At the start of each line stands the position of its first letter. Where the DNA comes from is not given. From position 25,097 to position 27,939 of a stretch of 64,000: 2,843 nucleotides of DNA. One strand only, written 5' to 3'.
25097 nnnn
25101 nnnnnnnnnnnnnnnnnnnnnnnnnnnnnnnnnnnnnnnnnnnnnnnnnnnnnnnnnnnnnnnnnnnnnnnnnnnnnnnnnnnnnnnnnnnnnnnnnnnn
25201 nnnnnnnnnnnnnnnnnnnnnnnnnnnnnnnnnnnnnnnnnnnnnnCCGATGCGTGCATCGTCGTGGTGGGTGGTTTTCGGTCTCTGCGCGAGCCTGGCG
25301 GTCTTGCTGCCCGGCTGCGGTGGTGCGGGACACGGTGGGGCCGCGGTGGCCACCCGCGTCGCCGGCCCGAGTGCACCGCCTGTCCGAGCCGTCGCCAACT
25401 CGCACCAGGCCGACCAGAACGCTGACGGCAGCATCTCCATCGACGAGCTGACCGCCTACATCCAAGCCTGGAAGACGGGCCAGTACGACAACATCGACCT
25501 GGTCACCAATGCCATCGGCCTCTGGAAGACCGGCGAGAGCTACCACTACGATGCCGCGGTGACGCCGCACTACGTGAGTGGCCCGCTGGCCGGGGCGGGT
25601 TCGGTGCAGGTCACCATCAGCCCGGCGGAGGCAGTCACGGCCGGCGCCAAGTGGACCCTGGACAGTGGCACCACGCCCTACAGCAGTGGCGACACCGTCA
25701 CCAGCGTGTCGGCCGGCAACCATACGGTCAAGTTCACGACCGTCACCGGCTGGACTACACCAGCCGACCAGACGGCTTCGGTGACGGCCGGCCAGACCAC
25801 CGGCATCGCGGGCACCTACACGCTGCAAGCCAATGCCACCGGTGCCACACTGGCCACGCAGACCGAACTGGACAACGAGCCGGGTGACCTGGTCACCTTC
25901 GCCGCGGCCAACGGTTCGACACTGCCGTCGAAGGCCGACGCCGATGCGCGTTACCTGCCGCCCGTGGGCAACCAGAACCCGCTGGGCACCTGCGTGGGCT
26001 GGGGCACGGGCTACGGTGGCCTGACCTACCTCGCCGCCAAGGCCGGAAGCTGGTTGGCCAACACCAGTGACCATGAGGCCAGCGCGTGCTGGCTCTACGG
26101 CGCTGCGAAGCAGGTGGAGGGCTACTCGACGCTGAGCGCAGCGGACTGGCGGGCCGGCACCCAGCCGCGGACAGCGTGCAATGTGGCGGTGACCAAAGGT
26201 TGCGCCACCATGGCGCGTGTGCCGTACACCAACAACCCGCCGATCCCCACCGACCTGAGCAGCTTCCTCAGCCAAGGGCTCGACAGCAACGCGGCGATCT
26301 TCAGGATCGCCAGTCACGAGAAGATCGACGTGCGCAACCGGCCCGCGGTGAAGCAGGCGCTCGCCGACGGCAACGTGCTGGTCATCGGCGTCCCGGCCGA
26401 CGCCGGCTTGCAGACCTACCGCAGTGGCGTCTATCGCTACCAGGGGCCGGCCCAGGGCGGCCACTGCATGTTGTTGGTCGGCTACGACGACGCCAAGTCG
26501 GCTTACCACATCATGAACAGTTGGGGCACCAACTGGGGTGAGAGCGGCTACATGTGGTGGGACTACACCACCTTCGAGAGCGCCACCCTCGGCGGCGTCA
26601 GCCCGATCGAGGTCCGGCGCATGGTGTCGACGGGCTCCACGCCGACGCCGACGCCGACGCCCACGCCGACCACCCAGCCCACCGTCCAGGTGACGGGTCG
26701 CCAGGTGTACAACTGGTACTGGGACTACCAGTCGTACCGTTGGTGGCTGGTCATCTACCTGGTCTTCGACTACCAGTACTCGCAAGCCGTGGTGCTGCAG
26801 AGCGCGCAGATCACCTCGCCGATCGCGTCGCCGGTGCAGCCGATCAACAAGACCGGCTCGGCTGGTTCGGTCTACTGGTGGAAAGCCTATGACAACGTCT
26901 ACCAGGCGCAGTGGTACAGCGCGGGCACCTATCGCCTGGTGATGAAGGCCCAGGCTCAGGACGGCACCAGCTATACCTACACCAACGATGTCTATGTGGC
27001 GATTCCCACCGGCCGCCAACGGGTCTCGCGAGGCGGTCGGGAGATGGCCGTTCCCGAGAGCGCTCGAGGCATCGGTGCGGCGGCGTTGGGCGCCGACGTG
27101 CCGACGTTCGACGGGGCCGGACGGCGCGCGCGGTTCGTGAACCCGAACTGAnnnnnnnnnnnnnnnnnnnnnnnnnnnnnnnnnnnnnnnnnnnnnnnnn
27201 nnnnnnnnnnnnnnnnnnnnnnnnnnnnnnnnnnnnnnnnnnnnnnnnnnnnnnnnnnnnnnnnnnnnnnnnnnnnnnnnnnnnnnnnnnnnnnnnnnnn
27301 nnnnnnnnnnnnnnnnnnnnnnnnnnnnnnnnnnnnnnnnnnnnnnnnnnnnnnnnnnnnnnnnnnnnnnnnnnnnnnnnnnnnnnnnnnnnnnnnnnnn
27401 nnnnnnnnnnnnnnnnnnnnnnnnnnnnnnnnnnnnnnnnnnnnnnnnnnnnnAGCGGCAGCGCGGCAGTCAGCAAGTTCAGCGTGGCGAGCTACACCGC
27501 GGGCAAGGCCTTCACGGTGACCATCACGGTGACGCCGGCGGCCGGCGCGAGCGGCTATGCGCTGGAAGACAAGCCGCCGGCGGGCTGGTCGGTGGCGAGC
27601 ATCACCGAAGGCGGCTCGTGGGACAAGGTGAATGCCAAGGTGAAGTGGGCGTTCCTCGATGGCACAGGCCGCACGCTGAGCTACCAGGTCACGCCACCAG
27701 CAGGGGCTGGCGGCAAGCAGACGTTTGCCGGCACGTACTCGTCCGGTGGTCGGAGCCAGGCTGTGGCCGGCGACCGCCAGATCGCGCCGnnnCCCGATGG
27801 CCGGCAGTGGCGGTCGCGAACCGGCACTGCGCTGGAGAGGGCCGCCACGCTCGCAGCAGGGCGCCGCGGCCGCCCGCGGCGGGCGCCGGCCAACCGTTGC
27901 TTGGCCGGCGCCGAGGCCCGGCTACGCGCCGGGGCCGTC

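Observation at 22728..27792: Candidate new system: four exported proteins built combinatorially from three shared modules (cohesin/dockerin-like surface assembly carrying a protease)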

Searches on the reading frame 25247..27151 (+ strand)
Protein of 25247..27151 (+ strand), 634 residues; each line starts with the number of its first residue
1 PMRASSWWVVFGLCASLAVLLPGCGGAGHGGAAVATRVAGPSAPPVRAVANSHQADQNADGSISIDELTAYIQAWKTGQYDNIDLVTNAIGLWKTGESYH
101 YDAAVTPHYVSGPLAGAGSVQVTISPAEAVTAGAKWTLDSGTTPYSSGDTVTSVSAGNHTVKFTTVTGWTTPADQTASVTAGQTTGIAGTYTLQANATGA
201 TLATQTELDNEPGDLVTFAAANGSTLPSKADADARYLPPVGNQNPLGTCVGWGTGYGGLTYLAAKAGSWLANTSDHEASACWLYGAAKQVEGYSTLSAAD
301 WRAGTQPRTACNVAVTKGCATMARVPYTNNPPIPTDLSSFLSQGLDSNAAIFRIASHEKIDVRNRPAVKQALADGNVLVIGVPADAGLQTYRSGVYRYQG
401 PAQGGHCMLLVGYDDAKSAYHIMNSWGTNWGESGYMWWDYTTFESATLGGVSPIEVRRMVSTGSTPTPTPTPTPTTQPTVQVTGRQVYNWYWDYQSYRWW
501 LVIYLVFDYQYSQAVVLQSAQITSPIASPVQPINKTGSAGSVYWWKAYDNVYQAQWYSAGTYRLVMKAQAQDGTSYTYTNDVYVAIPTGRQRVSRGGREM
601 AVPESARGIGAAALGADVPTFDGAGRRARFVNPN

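Call 3: search_protein_families(library=pfam, proteins=[window:25247-27151:+], max_evalue=1)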
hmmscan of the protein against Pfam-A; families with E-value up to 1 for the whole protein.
window:25247-27151:+ (634 aa): 5 families
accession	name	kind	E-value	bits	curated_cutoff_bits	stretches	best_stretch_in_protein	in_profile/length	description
PF00112.29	Peptidase_C1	-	1.2e-13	52.1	20.7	1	304-438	68-202/220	Papain family cysteine protease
PF13202.12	EF-hand_5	-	0.028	14.3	25.9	1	54-69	7-22/25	EF hand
PF03051.21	Peptidase_C1_2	-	0.08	12.2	22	1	405-437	360-396/438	Peptidase C1-like family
PF14399.12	BtrH_N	-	0.22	12.2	29.7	1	366-424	80-133/134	Butirosin biosynthesis protein H, N-terminal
PF00036.39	EF-hand_1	-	0.37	10.9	25.4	1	55-72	9-26/29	EF hand domain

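Call 4: search_protein_families(library=ncbifam, proteins=[window:25247-27151:+], max_evalue=1)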
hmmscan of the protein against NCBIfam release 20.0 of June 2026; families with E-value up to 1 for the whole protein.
window:25247-27151:+ (634 aa): 0 families

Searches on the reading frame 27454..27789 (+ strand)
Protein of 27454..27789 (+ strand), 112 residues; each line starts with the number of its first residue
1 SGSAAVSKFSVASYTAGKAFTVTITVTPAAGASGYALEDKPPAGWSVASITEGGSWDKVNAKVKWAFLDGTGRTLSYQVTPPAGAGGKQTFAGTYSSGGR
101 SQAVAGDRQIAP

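Call 44: search_solved_structures(query=A2, max_evalue=10, show_alignments=2)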
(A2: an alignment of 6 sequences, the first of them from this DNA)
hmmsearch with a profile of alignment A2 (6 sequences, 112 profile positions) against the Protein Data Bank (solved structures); distinct sequences matched with E-value up to 10: 7.
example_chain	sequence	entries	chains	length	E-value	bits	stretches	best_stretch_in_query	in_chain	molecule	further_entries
8qp6_B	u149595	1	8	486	0.13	15.2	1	38-109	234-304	F(ab) IGH526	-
2kyw_A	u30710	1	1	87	0.26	14.3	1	70-105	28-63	Adhesion exoprotein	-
6jk1_A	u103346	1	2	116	0.42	13.6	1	41-86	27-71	Dendrin,Transcriptional coactivator YAP1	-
6jk0_A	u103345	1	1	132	0.43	13.6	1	41-86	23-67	Transcriptional coactivator YAP1,Dendrin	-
9sji_A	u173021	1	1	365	0.73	12.9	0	29-66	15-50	BT3088 (SGBPdex)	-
6yro_D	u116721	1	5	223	0.93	12.5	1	49-91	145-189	SadP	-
9sje_E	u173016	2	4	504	3.6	10.6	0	21-66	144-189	BT3088 (SGBPdex)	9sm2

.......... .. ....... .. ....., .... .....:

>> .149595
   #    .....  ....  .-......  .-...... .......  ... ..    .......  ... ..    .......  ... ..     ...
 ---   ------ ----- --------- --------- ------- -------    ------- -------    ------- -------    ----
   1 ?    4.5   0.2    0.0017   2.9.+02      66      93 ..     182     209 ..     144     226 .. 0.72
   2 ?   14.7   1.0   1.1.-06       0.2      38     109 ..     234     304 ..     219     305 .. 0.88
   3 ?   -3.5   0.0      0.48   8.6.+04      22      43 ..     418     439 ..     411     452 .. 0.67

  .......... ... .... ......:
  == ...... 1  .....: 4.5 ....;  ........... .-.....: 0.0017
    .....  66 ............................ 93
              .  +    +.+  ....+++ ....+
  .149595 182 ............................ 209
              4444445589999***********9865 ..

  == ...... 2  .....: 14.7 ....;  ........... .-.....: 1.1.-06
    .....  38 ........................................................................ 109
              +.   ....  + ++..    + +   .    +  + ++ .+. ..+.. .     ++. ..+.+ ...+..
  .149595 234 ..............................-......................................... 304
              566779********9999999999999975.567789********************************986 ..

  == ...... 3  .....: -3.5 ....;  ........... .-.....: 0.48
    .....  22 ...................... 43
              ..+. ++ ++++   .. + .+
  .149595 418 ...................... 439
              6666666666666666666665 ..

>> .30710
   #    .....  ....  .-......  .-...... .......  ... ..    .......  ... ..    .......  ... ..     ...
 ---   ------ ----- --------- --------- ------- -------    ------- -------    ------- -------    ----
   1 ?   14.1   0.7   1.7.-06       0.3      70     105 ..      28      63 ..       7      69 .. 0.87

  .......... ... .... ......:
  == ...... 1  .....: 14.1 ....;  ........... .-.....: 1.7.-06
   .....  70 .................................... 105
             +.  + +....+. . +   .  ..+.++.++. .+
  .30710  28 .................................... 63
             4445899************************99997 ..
